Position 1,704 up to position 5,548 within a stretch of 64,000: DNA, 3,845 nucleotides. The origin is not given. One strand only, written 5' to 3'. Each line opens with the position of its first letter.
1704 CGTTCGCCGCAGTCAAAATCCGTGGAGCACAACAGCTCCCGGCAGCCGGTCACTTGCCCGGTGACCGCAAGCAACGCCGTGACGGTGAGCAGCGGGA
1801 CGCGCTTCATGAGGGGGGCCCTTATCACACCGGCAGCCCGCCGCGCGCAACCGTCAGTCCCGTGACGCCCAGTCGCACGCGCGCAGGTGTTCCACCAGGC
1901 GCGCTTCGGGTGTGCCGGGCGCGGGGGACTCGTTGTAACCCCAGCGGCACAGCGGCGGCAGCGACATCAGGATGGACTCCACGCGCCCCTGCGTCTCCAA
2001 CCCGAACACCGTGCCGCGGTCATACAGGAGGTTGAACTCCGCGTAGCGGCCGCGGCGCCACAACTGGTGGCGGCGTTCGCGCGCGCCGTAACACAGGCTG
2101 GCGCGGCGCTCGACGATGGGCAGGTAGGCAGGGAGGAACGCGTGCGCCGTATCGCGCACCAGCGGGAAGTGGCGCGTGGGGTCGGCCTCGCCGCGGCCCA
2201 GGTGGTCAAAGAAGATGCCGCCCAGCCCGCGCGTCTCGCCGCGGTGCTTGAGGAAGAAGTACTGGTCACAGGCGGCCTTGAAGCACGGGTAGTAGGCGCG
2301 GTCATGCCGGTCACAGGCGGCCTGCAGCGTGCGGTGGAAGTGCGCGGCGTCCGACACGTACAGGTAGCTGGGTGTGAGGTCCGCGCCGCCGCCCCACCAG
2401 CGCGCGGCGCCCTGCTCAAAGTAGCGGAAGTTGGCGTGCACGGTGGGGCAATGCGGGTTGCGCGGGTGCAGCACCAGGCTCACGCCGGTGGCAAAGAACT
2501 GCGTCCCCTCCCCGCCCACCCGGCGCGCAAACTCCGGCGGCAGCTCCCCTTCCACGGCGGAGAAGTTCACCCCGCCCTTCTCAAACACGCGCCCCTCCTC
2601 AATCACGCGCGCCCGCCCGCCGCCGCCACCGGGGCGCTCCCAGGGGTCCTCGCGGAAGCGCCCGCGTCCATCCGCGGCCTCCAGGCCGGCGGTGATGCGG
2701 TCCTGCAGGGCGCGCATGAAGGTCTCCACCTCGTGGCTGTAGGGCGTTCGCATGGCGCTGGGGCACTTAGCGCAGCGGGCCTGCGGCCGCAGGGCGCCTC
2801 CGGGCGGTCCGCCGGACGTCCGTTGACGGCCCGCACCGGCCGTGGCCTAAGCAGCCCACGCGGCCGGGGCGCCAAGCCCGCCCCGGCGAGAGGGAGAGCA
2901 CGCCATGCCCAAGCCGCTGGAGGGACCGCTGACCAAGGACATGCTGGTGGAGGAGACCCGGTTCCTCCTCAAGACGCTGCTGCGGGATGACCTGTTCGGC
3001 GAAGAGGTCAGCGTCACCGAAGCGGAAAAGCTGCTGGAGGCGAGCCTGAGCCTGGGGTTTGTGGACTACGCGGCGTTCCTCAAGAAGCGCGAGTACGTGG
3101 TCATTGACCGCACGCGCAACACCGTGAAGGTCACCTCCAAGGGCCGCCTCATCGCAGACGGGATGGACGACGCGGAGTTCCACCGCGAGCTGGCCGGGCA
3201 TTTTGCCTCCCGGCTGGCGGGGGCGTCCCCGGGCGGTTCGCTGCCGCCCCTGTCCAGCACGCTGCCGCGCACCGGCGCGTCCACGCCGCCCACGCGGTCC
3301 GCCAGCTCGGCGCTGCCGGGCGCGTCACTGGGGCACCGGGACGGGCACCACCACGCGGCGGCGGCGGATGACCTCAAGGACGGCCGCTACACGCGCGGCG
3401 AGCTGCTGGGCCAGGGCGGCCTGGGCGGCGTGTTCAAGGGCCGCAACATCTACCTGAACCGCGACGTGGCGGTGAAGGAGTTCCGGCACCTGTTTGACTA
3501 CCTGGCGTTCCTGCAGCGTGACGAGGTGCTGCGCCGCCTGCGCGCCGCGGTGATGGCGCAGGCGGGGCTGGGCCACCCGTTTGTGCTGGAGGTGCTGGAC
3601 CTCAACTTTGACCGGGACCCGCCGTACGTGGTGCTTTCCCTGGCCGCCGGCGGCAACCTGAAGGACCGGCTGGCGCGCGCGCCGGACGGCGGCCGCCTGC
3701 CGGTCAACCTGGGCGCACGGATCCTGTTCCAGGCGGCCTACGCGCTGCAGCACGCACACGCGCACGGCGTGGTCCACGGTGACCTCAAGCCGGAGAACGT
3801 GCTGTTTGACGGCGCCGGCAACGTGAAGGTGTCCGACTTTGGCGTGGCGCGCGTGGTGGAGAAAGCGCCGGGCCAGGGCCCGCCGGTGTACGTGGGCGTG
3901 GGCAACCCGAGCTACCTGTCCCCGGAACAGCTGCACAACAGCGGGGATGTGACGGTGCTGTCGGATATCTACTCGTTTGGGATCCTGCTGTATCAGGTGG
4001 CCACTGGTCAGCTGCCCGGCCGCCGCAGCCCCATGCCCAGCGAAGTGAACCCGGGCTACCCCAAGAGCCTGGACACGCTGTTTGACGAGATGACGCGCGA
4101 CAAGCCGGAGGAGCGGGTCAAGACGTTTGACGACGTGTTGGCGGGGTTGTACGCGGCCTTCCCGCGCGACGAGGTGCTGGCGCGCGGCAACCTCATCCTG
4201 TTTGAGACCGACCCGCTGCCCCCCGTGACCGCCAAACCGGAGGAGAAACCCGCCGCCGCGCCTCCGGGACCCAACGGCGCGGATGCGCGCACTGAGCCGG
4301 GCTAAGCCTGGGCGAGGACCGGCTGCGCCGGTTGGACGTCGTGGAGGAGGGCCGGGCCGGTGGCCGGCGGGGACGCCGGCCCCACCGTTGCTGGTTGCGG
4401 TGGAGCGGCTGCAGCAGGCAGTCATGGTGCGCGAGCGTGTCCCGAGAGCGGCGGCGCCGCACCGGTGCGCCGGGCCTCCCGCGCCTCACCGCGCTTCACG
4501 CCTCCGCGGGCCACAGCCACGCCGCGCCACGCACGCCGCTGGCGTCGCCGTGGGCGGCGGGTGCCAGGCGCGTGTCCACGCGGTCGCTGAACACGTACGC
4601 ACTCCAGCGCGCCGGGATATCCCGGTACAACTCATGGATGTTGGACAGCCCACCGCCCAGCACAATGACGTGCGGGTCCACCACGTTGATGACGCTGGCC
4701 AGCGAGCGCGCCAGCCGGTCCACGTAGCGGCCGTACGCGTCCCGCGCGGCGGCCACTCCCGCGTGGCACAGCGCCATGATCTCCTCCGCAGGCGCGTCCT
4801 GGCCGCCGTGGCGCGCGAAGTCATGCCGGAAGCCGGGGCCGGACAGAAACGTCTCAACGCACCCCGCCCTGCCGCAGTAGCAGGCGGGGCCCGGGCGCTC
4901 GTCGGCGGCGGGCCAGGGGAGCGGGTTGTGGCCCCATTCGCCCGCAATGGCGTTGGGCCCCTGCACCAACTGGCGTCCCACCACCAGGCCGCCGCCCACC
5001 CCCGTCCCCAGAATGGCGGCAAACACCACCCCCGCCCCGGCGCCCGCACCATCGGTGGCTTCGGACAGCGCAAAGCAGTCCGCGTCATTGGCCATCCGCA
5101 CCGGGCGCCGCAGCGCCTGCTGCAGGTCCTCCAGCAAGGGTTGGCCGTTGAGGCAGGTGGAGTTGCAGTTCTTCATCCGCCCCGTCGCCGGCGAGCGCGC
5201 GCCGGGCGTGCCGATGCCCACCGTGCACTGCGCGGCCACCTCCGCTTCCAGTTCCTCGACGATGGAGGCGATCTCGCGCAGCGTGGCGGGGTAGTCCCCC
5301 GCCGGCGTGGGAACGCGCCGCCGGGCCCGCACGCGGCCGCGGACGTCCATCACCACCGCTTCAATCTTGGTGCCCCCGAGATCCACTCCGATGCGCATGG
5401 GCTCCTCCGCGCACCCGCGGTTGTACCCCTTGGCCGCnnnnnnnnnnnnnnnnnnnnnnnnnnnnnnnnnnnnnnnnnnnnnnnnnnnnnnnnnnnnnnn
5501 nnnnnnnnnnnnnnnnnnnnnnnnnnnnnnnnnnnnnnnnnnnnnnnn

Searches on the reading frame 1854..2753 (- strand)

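Call 27: search_protein_families(library=pfam, proteins=[window:1854-2753:-], max_evalue=0.0001)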
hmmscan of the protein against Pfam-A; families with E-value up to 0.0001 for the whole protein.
window:1854-2753:- (299 aa): 1 family
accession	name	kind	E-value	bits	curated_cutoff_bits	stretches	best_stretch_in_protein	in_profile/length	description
PF01218.23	Coprogen_oxidas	-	2.8e-120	400.9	31.8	1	9-292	2-291/295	Coproporphyrinogen III oxidase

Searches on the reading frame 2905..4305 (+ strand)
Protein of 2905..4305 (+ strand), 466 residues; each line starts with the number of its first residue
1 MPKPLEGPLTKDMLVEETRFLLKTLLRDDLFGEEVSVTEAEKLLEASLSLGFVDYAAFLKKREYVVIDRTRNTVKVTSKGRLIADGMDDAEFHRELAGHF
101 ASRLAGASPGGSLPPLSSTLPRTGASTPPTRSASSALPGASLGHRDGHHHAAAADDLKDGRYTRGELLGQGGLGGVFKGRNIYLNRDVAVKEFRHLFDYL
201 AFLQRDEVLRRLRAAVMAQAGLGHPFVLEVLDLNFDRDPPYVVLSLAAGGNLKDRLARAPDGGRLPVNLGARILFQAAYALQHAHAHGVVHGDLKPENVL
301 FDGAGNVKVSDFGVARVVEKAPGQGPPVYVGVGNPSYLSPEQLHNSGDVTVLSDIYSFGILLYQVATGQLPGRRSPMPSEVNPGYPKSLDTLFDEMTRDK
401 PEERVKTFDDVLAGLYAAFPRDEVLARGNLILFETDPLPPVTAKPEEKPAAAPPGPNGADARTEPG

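Call 27: search_protein_families(library=pfam, proteins=[window:2905-4305:+], max_evalue=0.0001)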
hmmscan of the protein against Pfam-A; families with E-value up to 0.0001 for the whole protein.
window:2905-4305:+ (466 aa): 2 families
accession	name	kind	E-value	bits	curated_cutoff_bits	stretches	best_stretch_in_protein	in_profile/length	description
PF00069.31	Pkinase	-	1.6e-34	120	31.7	1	162-376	1-201/263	Protein kinase domain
PF07714.23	PK_Tyr_Ser-Thr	-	2e-25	90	23.1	1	165-371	4-204/258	Protein tyrosine and serine/threonine kinase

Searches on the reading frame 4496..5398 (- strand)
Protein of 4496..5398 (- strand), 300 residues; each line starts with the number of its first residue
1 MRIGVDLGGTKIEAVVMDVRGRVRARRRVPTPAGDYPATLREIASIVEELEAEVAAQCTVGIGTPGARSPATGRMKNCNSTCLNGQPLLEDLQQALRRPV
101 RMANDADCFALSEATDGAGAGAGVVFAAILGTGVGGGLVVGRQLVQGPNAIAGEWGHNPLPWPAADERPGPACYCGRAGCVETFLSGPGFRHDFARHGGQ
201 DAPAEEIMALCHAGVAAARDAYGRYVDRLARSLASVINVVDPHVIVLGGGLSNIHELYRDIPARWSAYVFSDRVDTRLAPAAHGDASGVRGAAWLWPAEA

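Call 27: search_protein_families(library=pfam, proteins=[window:4496-5398:-], max_evalue=0.0001)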
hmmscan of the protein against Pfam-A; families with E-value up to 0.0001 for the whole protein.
window:4496-5398:- (300 aa): 1 family
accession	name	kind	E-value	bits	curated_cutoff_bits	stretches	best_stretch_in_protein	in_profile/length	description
PF00480.26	ROK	-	8.1e-73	245.9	22.9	1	3-298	2-293/294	ROK family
